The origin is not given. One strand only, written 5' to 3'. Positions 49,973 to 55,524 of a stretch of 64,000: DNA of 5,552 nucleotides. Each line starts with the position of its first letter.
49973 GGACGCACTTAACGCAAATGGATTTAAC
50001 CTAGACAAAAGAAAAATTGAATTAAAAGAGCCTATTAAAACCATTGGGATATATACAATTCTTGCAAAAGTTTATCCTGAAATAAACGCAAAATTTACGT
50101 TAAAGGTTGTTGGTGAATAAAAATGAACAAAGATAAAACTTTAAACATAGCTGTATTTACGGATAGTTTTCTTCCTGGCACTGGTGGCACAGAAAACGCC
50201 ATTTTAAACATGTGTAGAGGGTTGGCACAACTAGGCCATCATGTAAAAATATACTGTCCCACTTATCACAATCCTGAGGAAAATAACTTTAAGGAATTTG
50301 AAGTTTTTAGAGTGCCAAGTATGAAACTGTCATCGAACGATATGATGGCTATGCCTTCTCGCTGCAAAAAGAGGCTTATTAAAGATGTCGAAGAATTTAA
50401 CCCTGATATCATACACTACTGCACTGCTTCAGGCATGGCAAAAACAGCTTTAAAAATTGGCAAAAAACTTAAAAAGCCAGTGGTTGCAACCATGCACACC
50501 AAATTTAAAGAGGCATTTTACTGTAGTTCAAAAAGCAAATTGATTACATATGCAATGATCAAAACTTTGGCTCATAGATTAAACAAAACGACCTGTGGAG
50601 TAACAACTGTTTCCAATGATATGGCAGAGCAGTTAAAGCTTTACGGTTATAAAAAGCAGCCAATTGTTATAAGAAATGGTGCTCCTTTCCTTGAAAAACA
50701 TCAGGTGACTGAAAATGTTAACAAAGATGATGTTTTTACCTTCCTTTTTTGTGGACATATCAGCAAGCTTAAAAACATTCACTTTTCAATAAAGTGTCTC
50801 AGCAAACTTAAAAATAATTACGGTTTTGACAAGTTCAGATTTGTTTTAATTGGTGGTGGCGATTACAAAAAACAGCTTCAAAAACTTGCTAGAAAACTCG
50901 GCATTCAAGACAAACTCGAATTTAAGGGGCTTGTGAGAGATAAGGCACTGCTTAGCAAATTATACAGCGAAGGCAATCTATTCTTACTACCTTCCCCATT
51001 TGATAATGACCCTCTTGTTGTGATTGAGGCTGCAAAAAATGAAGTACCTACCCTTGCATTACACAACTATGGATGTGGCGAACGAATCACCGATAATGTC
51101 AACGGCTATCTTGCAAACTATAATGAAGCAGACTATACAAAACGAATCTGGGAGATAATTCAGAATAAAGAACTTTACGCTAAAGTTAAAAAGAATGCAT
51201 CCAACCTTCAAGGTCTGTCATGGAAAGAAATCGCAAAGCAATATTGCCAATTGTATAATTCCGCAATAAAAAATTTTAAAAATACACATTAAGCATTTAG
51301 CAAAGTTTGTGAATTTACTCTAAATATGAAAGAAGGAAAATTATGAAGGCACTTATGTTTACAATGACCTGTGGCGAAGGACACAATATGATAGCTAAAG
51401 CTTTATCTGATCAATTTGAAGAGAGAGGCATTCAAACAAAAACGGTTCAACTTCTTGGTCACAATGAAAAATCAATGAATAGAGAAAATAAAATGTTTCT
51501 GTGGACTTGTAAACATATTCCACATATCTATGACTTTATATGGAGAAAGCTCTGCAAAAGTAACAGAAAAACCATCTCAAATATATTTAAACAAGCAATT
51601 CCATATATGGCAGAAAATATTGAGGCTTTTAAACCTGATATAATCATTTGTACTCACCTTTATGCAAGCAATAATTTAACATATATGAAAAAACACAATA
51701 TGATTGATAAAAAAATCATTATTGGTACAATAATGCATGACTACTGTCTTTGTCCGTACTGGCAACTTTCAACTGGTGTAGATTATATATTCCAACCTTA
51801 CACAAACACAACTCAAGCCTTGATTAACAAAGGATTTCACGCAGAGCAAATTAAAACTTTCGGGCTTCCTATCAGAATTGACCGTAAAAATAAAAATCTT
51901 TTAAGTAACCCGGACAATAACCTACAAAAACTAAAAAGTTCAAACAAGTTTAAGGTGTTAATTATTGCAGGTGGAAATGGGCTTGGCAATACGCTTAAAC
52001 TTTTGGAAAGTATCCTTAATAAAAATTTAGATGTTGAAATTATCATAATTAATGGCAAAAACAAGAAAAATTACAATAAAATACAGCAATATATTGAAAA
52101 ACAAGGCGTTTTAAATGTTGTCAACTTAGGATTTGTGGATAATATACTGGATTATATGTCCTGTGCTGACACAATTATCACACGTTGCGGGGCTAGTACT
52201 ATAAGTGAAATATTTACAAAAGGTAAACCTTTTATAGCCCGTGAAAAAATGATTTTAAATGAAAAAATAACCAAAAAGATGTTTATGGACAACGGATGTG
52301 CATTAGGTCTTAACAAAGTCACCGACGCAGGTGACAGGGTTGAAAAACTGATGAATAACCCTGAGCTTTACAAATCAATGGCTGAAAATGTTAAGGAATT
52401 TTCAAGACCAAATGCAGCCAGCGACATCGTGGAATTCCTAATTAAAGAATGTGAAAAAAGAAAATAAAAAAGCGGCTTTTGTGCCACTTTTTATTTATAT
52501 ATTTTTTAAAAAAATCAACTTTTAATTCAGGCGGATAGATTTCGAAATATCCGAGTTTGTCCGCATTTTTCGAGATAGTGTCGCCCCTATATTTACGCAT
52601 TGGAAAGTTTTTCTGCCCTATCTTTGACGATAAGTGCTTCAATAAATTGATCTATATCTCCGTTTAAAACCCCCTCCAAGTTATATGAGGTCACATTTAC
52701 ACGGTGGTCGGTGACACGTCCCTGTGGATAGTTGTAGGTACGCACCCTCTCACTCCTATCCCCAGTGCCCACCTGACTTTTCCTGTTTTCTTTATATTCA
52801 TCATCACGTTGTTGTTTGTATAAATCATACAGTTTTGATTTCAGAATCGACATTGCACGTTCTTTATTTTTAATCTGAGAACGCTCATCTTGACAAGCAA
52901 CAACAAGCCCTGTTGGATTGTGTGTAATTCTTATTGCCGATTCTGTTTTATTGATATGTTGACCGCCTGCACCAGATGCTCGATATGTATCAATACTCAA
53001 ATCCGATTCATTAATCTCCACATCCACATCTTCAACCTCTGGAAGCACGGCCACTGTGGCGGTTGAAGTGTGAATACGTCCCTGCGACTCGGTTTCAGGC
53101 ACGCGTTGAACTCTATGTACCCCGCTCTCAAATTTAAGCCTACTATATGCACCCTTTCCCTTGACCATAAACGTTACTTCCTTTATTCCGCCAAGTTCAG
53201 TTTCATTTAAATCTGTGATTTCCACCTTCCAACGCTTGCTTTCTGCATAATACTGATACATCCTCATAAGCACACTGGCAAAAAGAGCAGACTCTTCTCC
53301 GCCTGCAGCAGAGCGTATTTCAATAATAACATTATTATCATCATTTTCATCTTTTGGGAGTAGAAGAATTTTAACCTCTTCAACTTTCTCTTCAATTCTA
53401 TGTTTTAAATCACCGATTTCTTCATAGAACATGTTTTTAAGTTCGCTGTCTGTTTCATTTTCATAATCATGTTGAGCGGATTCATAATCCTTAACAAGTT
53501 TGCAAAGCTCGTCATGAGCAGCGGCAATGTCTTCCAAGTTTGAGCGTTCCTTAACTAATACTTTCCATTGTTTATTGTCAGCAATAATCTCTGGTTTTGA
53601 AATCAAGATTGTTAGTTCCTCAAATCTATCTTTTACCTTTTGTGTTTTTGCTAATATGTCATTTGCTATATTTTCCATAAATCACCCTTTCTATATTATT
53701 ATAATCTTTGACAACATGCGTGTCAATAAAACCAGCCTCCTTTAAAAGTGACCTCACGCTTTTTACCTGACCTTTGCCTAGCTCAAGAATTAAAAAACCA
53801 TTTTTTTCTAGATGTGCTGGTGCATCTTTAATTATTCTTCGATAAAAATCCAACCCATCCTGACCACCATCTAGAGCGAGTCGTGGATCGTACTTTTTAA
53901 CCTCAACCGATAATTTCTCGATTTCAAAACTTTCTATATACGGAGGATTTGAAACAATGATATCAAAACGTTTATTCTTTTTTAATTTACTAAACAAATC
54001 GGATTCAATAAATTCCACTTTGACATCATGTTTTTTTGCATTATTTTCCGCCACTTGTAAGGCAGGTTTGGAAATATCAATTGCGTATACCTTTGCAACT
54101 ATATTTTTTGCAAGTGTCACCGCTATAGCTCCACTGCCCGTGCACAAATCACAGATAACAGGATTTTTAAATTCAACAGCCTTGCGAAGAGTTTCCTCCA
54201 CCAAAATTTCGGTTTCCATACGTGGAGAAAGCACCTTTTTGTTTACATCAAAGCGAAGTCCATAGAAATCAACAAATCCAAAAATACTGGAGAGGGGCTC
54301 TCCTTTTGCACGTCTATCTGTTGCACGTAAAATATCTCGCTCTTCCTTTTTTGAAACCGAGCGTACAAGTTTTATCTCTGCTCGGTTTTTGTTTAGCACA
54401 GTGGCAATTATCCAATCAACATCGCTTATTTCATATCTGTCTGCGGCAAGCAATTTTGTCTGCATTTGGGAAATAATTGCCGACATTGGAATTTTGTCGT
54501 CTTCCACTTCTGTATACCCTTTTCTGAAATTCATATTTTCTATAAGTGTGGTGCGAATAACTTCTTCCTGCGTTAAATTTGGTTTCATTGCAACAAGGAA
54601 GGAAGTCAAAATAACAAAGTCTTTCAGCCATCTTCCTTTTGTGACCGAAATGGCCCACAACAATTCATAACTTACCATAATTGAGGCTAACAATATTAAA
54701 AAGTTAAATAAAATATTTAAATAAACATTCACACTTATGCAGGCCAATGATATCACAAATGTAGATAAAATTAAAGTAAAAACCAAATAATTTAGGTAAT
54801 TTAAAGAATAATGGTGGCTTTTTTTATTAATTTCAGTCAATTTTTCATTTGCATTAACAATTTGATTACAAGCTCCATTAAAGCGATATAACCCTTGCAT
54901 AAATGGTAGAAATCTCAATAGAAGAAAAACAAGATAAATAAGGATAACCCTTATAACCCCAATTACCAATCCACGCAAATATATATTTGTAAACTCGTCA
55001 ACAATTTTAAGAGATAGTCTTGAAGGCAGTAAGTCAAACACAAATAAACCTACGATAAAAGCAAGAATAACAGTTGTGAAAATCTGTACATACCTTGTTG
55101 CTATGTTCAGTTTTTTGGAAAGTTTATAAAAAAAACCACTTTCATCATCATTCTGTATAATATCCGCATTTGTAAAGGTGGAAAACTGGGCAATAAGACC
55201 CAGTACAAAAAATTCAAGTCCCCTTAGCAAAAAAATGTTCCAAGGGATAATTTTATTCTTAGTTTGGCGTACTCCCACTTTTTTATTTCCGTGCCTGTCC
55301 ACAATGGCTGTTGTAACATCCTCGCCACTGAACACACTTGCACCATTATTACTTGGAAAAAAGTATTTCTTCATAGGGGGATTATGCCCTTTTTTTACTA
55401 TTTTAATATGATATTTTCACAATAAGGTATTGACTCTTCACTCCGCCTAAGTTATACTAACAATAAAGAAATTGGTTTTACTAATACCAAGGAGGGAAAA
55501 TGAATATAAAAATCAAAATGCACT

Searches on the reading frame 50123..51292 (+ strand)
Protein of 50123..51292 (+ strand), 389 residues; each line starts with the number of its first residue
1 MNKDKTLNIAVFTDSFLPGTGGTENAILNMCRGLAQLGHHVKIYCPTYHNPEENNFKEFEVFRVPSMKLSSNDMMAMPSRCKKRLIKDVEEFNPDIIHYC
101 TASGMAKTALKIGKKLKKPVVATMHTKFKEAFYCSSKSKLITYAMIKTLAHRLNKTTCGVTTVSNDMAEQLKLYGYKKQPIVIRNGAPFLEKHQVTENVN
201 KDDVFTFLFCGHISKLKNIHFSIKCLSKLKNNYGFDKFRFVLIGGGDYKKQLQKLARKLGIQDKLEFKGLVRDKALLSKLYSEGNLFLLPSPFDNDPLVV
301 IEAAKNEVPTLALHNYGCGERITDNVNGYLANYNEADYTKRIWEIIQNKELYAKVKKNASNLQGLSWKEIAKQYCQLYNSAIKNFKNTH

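Call 40: search_protein_families(library=ncbifam, proteins=[window:50123-51292:+], max_evalue=0.00001)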
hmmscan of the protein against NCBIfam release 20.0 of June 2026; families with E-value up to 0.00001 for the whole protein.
window:50123-51292:+ (389 aa): 29 families (the best 25 are shown)
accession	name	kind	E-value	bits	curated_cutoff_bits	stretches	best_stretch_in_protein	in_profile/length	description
NF049988.1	MGlcDAGSynMgs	equivalog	3.3e-30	105.8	400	1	8-385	2-391/398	alpha-monoglucosyldiacylglycerol synthase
TIGR03999.1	thiol_BshA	equivalog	1.9e-20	73.1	273.7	1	80-382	71-374/375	N-acetyl-alpha-D-glucosaminyl L-malate synthase BshA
NF041010.1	glycosy_Agl16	equivalog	8.8e-19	67.6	575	1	9-380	3-350/352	glycosylation protein Agl16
NF046085.1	XrtY_assoc_Gly1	equivalog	3e-18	65.8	400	1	113-382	119-385/387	XrtY-associated glycosyltransferase XYAG1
TIGR04063.1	stp3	hypoth_equivalog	3.1e-17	62.6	442.05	1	48-381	44-395/397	TIGR04063 family PEP-CTERM/XrtA system glycosyltransferase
NF050056.1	ProtGlycPglH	equivalog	3.8e-17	62.4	600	1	76-378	66-350/354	GalNAc-alpha-(1->4)-GalNAc-alpha-(1->3)-diNAcBac-PP-undecaprenol alpha-1,4-N-acetyl-D-galactosaminyltransferase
NF007396.0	PRK09922.1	equivalog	3.9e-16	58.9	385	1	11-356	6-334/361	lipopolysaccharide 1,6-galactosyltransferase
NF038295.1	EPS_HpsP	equivalog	9.5e-15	54.5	550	1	156-380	154-386/388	hormogonium polysaccharide biosynthesis glycosyltransferase HpsP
NF038255.1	exopoly_VpsD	equivalog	2.8e-14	52.8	300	1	83-381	91-379/381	VpsD family glycosyltransferase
TIGR03449.1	mycothiol_MshA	equivalog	2e-13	50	462.5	1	205-383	221-405/406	D-inositol-3-phosphate glycosyltransferase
TIGR03088.1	stp2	hypoth_equivalog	1.9e-12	46.9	409.05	1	193-380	175-372/374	TIGR03088 family PEP-CTERM/XrtA system glycosyltransferase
TIGR04157.1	glyco_rSAM_CFB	subfamily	8.5e-12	44.8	400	1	206-351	229-369/406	TIGR04157 family glycosyltransferase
NF047881.1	glyco_SdgB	exception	1.1e-11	44.2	800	1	177-373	294-488/496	serine-aspartate repeat adhesin O-glycosyltransferase SdgB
NF011726.0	PRK15179.1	equivalog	1.5e-11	43.3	733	1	237-332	548-640/694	Vi polysaccharide biosynthesis protein TviE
NF053787.1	GlcN_PG_synth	equivalog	2.4e-11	43.1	480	1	51-380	41-358/361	N-acetylglucosaminyl phosphatidylglycerol synthase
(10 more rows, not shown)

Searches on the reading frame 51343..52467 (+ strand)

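Call 40: search_protein_families(library=ncbifam, proteins=[window:51343-52467:+], max_evalue=0.00001)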
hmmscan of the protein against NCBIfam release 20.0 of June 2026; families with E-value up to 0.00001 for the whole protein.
window:51343-52467:+ (374 aa): 5 families
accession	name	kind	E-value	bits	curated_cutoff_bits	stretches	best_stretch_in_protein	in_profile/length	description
NF010135.0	PRK13609.1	equivalog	6.3e-40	137.3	500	1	2-372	6-371/388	diglucosyl diacylglycerol synthase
NF010134.0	PRK13608.1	equivalog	6.8e-21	74.7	557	1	2-367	7-366/391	diglucosyl diacylglycerol synthase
TIGR01133.1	murG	equivalog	2.1e-15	56.6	250.25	1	182-366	163-353/353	undecaprenyldiphospho-muramoylpentapeptide beta-N-acetylglucosaminyltransferase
TIGR03590.1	PseG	equivalog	2.7e-07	30.5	153.55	1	201-298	170-265/280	UDP-2,4-diacetamido-2,4,6-trideoxy-beta-L-altropyranose hydrolase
NF041548.1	PssE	equivalog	9.4e-06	25.6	120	0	241-303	24-87/146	PssE/Cps14G family polysaccharide biosynthesis glycosyltransferase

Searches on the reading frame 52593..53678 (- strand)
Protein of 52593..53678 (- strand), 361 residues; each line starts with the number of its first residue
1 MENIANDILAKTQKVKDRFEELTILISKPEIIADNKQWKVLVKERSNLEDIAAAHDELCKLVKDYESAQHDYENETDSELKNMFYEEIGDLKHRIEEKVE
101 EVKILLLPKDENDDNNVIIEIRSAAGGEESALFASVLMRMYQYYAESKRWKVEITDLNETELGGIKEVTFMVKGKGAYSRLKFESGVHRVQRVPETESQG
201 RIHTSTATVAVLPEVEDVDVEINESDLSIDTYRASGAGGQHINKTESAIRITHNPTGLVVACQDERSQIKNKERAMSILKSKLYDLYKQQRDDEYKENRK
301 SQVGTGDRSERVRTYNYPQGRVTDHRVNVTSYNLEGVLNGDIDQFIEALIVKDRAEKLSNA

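Call 40: search_protein_families(library=ncbifam, proteins=[window:52593-53678:-], max_evalue=0.00001)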
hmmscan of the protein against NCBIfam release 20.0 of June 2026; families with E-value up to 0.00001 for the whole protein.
window:52593-53678:- (361 aa): 5 families
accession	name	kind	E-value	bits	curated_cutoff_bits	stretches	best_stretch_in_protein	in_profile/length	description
NF001859.2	PRK00591.1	equivalog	1e-153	511.5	400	1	13-358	2-347/347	peptide chain release factor 1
TIGR00019.1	prfA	equivalog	1e-152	508.2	423.25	1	6-359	4-356/361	peptide chain release factor 1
TIGR00020.2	prfB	exception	4.3e-97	325.3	370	1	11-350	16-352/353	peptide chain release factor 2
TIGR03072.1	release_prfH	equivalog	2.7e-27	95.6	166.65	1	119-316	3-196/200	peptide chain release factor H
NF006718.0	PRK09256.1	equivalog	3.9e-12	46.1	100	1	219-254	9-44/140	alternative ribosome rescue aminoacyl-tRNA hydrolase ArfB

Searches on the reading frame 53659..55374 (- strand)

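Call 40: search_protein_families(library=ncbifam, proteins=[window:53659-55374:-], max_evalue=0.00001)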
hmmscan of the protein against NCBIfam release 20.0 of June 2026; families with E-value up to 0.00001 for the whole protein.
window:53659-55374:- (571 aa): 26 families (the best 25 are shown)
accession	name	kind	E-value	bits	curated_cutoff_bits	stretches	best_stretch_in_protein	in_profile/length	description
TIGR03534.1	RF_mod_PrmC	equivalog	3.7e-81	272.3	199.1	1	318-565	1-252/253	peptide chain release factor N(5)-glutamine methyltransferase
TIGR00536.1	hemK_fam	subfamily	6.7e-70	235.4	115.5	1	303-570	9-283/286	HemK family protein methyltransferase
TIGR03533.1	L3_gln_methyl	equivalog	2.2e-49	168.3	229.7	1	327-538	43-257/284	50S ribosomal protein L3 N(5)-glutamine methyltransferase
TIGR03704.1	PrmC_rel_meth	equivalog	2.9e-44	151.4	248.8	1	333-560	16-244/251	putative protein N(5)-glutamine methyltransferase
NF002421.0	PRK01544.1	equivalog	3.3e-40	138.3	567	2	396-565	131-302/524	bifunctional peptide chain release factor N(5)-glutamine methyltransferase PrmC/tRNA (guanosine(46)-N7)-methyltransferase TrmB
NF011529.0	PRK14968.1-3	equivalog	1.3e-29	103.1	162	1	369-562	4-187/198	putative methyltransferase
TIGR00537.1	hemK_rel_arch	hypoth_equivalog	1.3e-20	73.8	87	1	387-550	6-159/179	HemK2/MTQ2 family protein methyltransferase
NF011530.0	PRK14968.1-4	equivalog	2.2e-19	69.6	243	1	375-563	13-189/202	putative methyltransferase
NF011527.0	PRK14968.1-1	equivalog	2.2e-12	47.1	242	1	375-562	8-182/192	putative methyltransferase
NF007023.0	PRK09489.1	equivalog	6.4e-10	38.7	295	1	407-484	200-276/342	16S rRNA (guanine(1207)-N(2))-methyltransferase RsmC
TIGR01934.1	MenG_MenH_UbiE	subfamily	3.9e-09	36.2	158.35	1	392-472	28-109/223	ubiquinone/menaquinone biosynthesis methyltransferase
NF001244.0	PRK00216.1-5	equivalog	7.9e-09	35.1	216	1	394-473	39-122/236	bifunctional demethylmenaquinone methyltransferase/2-methoxy-6-polyprenyl-1,4-benzoquinol methylase UbiE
NF011528.0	PRK14968.1-2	equivalog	2.4e-08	33.8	171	1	366-487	5-125/205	putative methyltransferase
NF053718.1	23SC1962Mtase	equivalog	3.8e-08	32.5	575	1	402-479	209-290/383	23S rRNA (cytosine(1962)-C(5))-methyltransferase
NF001790.0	PRK00517.3-3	equivalog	4.3e-08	32.8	269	1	390-476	110-198/262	50S ribosomal protein L11 methyltransferase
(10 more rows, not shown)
